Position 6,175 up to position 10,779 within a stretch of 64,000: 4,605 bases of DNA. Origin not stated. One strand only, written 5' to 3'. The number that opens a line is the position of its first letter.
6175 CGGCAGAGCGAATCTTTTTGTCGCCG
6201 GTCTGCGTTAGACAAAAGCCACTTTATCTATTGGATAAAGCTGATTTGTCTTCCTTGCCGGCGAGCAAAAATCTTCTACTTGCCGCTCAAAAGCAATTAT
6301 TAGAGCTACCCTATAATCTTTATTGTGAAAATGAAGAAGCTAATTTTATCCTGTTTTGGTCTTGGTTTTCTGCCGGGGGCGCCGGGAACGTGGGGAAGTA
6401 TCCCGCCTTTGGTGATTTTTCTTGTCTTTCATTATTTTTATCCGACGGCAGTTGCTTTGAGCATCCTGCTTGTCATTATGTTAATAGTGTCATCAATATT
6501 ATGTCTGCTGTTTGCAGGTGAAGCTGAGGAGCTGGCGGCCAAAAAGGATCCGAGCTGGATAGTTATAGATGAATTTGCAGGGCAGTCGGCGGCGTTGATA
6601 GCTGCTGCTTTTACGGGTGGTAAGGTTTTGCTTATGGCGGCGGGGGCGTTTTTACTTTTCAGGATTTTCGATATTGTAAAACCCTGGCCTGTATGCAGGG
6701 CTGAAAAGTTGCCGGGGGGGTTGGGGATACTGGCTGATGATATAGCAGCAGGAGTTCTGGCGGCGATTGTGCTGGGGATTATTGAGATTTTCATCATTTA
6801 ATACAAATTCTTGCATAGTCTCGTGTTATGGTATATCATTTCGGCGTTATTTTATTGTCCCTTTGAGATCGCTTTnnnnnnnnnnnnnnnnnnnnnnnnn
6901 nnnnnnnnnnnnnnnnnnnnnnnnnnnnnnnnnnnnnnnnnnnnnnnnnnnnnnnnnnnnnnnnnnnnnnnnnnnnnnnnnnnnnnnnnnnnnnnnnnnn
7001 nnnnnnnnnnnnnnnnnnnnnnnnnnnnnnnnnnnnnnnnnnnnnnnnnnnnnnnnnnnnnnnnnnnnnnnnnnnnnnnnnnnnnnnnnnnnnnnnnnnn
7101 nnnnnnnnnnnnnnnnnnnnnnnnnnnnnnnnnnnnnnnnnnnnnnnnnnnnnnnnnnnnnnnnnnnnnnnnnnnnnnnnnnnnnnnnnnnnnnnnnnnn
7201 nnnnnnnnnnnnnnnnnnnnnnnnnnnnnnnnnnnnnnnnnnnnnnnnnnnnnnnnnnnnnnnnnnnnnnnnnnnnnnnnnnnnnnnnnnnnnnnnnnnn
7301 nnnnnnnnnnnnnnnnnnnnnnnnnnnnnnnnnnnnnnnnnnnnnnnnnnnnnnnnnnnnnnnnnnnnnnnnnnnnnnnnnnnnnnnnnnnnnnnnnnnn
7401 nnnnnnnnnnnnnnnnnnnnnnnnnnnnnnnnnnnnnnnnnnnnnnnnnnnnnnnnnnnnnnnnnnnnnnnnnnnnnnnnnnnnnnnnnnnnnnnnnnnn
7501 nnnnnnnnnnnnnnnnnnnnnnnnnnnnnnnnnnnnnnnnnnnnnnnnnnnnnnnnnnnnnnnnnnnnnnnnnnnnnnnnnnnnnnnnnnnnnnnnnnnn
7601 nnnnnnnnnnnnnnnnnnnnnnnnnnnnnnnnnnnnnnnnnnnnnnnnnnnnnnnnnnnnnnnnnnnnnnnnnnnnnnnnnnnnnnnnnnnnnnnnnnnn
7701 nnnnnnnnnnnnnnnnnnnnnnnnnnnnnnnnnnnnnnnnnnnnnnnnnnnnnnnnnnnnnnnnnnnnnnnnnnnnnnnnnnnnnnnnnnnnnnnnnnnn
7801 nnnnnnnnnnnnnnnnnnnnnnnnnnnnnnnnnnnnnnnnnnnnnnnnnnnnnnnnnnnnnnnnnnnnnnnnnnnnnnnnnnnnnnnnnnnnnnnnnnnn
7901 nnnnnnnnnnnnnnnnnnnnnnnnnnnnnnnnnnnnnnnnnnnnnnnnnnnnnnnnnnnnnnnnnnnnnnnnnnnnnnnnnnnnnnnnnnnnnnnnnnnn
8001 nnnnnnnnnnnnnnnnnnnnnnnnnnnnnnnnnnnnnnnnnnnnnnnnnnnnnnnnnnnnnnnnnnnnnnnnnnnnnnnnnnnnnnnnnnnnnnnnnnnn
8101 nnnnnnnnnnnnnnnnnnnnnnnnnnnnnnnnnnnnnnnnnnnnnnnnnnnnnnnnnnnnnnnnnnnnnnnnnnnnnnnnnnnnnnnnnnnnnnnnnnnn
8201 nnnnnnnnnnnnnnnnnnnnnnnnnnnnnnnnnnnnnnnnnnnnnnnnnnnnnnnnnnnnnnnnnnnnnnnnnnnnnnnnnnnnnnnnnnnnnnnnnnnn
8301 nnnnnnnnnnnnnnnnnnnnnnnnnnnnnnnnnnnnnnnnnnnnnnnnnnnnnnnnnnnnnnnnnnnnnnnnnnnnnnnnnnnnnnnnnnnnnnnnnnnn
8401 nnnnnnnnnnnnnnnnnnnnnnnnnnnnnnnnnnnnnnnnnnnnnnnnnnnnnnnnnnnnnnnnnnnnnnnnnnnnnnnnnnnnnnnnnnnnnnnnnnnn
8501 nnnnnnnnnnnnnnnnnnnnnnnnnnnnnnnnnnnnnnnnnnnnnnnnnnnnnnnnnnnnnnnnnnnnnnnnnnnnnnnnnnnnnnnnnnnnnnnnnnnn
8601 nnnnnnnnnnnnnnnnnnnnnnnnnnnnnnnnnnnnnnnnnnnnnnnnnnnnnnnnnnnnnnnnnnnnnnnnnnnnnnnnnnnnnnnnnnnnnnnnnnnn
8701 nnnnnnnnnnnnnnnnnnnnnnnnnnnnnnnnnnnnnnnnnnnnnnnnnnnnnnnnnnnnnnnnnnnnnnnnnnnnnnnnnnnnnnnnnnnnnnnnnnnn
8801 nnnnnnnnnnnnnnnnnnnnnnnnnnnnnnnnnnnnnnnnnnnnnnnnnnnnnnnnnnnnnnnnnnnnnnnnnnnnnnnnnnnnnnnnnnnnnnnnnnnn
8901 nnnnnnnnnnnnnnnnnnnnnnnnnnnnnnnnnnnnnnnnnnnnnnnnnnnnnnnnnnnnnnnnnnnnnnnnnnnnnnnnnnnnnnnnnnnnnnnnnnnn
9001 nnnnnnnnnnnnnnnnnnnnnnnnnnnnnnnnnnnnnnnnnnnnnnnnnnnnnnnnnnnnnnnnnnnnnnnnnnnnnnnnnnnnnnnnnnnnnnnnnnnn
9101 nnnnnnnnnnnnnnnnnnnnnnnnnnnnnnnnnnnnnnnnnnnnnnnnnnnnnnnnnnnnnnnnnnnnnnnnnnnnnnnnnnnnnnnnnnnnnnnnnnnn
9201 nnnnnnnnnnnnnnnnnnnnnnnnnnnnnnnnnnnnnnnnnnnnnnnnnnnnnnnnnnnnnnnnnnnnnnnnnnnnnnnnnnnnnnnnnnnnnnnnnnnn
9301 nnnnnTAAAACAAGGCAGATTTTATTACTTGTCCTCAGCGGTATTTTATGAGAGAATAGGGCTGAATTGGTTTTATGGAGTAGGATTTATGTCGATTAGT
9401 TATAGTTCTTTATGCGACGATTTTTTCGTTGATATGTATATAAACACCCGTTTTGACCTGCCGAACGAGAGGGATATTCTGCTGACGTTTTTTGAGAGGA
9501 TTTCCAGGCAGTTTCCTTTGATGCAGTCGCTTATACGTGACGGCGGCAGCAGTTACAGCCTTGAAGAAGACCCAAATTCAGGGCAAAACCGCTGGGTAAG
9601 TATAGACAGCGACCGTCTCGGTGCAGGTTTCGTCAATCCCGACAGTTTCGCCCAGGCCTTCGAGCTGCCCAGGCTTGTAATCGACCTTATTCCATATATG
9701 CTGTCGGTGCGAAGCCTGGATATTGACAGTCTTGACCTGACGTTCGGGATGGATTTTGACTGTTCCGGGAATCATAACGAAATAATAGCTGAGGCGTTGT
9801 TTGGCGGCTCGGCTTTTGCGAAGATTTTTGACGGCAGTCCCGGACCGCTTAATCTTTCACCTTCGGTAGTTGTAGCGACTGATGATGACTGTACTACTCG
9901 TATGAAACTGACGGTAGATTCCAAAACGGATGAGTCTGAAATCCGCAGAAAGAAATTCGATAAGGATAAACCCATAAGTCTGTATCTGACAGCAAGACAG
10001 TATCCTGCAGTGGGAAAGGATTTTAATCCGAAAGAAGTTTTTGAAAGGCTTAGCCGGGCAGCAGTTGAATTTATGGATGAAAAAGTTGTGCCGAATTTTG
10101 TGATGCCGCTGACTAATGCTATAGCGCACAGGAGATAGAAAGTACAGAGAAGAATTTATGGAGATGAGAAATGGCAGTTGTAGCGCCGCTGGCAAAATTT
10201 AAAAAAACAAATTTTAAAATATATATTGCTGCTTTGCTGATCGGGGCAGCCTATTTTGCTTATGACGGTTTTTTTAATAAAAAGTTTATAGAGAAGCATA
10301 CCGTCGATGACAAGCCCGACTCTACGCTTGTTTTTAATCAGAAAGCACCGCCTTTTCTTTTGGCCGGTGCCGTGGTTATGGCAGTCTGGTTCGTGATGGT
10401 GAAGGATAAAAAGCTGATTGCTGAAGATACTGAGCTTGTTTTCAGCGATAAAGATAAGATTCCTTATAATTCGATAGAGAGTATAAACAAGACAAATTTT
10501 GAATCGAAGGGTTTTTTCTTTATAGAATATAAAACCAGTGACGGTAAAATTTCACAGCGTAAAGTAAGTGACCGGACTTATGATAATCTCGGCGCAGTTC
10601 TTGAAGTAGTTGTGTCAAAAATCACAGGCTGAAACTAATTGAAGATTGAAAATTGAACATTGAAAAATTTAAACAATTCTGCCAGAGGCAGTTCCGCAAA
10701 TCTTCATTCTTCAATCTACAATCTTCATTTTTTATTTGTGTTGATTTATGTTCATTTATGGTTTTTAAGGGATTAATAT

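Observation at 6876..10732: Three-gene operon led by a fusion of a kinase-like domain to a polytopic membrane domain, next to phospholipid genes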

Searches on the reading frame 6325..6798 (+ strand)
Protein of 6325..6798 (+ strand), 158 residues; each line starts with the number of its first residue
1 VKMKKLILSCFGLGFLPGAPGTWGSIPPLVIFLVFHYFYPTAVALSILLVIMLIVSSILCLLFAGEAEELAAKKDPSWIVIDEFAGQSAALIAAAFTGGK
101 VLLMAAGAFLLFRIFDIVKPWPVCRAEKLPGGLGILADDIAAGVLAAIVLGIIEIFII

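Call 3: search_protein_families(library=pfam, proteins=[window:6325-6798:+], max_evalue=1)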
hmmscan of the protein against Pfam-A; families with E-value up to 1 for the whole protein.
window:6325-6798:+ (158 aa): 1 family
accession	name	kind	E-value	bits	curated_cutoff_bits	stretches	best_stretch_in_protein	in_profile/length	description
PF04608.18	PgpA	-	2.8e-37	128.2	28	1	7-153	2-140/141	Phosphatidylglycerophosphatase A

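Call 4: search_protein_families(library=ncbifam, proteins=[window:6325-6798:+], max_evalue=1)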
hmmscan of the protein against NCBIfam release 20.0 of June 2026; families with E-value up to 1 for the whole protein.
window:6325-6798:+ (158 aa): 2 families
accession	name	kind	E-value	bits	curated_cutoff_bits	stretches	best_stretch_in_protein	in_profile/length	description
NF008288.0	PRK11068.1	equivalog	2.8e-21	76.2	226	1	5-156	16-159/165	phosphatidylglycerophosphatase A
TIGR03161.1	ribazole_CobZ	equivalog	0.07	13.4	152.5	1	71-149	74-135/140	alpha-ribazole phosphatase CobZ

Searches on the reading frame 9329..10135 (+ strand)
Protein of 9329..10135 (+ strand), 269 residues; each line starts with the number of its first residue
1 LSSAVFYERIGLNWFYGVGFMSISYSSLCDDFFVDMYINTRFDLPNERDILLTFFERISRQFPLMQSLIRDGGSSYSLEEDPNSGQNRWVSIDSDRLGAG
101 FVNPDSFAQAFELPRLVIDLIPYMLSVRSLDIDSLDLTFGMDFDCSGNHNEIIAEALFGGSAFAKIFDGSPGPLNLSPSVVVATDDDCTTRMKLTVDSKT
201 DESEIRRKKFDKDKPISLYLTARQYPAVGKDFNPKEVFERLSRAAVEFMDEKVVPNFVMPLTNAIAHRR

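Call 3: search_protein_families(library=pfam, proteins=[window:9329-10135:+], max_evalue=1)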
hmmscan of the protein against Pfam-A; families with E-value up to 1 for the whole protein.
window:9329-10135:+ (269 aa): 0 families

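Call 4: search_protein_families(library=ncbifam, proteins=[window:9329-10135:+], max_evalue=1)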
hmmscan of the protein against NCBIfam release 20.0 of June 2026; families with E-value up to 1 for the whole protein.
window:9329-10135:+ (269 aa): 0 families

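Call 11: find_homologous_proteins(query=window:9389-10135:+)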
Query window:9389-10135:+ (249 aa): 366 proteins with E <= 0.001 among 1155 candidates; the best 120 are listed.
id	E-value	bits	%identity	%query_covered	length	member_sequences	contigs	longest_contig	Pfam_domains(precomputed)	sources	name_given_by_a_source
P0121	6.1e-162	555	100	100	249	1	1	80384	-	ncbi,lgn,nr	ncbi:MAG: hypothetical protein JW806_01800 [Sedimentisphaerales bacterium]|nr:hypothetical protein [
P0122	2.3e-140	484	86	100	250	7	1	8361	-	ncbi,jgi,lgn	-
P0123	4.4e-125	434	77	100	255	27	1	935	-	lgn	-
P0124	5.8e-125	434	75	100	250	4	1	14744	-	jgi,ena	-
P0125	9.0e-125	433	76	100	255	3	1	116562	-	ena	-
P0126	3.8e-124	431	74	100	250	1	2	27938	-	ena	-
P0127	9.8e-124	430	74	100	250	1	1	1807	-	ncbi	-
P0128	1.6e-123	429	75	100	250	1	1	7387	-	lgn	-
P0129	1.9e-123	429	75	100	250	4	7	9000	-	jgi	jgi:hypothetical protein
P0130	4.5e-123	428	74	100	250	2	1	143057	-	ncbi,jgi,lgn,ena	ncbi:MAG: hypothetical protein ABSE89_11840 [Sedimentisphaerales bacterium]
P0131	5.1e-123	427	76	100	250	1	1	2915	-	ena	-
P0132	6.2e-123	427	75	100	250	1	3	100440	-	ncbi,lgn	-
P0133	1.0e-122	426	75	100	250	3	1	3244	-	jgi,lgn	jgi:hypothetical protein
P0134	7.2e-122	424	74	100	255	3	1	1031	-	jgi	jgi:hypothetical protein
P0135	3.7e-121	421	73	100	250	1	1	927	-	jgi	jgi:hypothetical protein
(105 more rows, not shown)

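Call 46: search_solved_structures(query=A5, max_evalue=10)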
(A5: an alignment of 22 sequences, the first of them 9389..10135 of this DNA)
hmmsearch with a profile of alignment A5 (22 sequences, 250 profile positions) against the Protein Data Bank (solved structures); distinct sequences matched with E-value up to 10: 2.
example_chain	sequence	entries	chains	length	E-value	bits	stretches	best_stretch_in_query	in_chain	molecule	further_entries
3lkd_A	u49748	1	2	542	0.013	17.8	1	125-248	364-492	Type I restriction-modification system methyltransferase subunit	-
28ye_L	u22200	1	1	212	0.7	12.1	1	97-164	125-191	Large ribosomal subunit protein bL25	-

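Call 77: search_protein_families(library=padloc, proteins=[window:9389-10135:+], max_evalue=0.1)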
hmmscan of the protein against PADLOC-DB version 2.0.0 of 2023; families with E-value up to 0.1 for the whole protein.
window:9389-10135:+ (249 aa): 0 families

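Call 78: search_protein_families(library=phrogs, proteins=[window:9389-10135:+], max_evalue=0.1)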
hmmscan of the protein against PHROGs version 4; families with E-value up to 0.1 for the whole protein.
window:9389-10135:+ (249 aa): 0 families

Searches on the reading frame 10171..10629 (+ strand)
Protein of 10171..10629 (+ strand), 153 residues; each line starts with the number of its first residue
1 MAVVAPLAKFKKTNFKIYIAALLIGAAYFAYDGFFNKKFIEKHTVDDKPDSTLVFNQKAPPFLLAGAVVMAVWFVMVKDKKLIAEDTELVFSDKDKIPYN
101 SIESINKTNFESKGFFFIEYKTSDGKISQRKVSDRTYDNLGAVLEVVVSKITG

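Call 3: search_protein_families(library=pfam, proteins=[window:10171-10629:+], max_evalue=1)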
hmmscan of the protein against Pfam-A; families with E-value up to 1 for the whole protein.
window:10171-10629:+ (153 aa): 5 families
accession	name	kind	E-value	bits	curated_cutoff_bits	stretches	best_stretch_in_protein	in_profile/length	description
PF06173.18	DUF986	-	0.0077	16.7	23.6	1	61-119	68-122/148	Protein of unknown function (DUF986)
PF09192.16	Act-Frag_cataly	-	0.009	15.9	24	1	87-124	12-49/282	Actin-fragmin kinase, catalytic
PF14470.12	bPH_3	-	0.093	13.7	23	1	70-120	20-71/95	Bacterial PH domain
PF16807.11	Phage_tail_terminator_4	-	0.1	13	27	1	86-139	21-78/142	Putative tail termination protein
PF14927.11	Neurensin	-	0.17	12.1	27.7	1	62-102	51-90/132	Neurensin/Transmembrane protein 74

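Call 4: search_protein_families(library=ncbifam, proteins=[window:10171-10629:+], max_evalue=1)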
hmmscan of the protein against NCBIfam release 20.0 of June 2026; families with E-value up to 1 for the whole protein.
window:10171-10629:+ (153 aa): 5 families
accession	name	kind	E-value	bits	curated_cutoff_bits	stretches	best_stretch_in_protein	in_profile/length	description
NF002791.0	PRK02913.1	equivalog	0.032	14.3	152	1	62-108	72-117/152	DUF986 family protein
NF033708.1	T9SS_Cterm_ChiA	domain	0.033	14.1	40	1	102-132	24-53/55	T9SS sorting signal type C domain-containing protein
NF011754.0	PRK15207.1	equivalog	0.035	12.2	1271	1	9-54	9-55/842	outer membrane usher protein LpfC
NF033628.1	snapalysin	exception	0.082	12.7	300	1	52-141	74-161/207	snapalysin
NF041635.1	STM3941_fam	subfamily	0.28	11.1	40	1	86-131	72-116/157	STM3941 family protein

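Call 52: search_protein_families(library=pfam, alignment_id=A6, max_evalue=1)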
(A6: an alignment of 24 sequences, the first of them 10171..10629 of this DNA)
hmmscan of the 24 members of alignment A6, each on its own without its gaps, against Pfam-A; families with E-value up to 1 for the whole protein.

A. member 1, window:10171-10629:+ (153 aa): 5 families
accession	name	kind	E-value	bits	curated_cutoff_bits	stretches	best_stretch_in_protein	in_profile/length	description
PF06173.18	DUF986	-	0.0077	16.7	23.6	1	61-119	68-122/148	Protein of unknown function (DUF986)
PF09192.16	Act-Frag_cataly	-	0.009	15.9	24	1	87-124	12-49/282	Actin-fragmin kinase, catalytic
PF14470.12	bPH_3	-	0.093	13.7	23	1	70-120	20-71/95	Bacterial PH domain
PF16807.11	Phage_tail_terminator_4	-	0.1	13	27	1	86-139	21-78/142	Putative tail termination protein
PF14927.11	Neurensin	-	0.17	12.1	27.7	1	62-102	51-90/132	Neurensin/Transmembrane protein 74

B. families by the number of members that match (of 24 scanned): 30 families (the first 25 are shown)
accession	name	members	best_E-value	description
PF06173.18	DUF986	4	0.00023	Protein of unknown function (DUF986)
PF05303.17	GSKIP_dom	2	0.049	GSKIP domain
PF05744.16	Benyvirus_P25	2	0.075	Benyvirus P25/P26 protein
PF13567.11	DUF4131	2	0.075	Domain of unknown function (DUF4131)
PF14470.12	bPH_3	2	0.077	Bacterial PH domain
PF14770.11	TMEM18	2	0.12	Transmembrane protein 18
PF05961.16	Chordopox_A13L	2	0.12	Chordopoxvirus A13L protein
PF09192.16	Act-Frag_cataly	1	0.009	Actin-fragmin kinase, catalytic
PF11174.13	DUF2970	1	0.012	Protein of unknown function (DUF2970)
PF06724.16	DUF1206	1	0.02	Domain of Unknown Function (DUF1206)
PF24418.1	DUF7550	1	0.037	Family of unknown function (DUF7550)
PF16230.10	DUF4889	1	0.038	Domain of unknown function (DUF4889)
PF09682.15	Phage_holin_6_1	1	0.04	Bacteriophage holin of superfamily 6 (Holin_LLH)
PF04290.18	DctQ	1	0.048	Tripartite ATP-independent periplasmic transporters, DctQ component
PF10993.13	DUF2818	1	0.053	Protein of unknown function (DUF2818)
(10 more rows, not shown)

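Call 77: search_protein_families(library=padloc, proteins=[window:10171-10629:+], max_evalue=0.1)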
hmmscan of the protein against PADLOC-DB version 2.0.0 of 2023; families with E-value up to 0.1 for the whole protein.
window:10171-10629:+ (153 aa): 0 families

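Call 78: search_protein_families(library=phrogs, proteins=[window:10171-10629:+], max_evalue=0.1)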
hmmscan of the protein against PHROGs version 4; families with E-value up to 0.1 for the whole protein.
window:10171-10629:+ (153 aa): 0 families
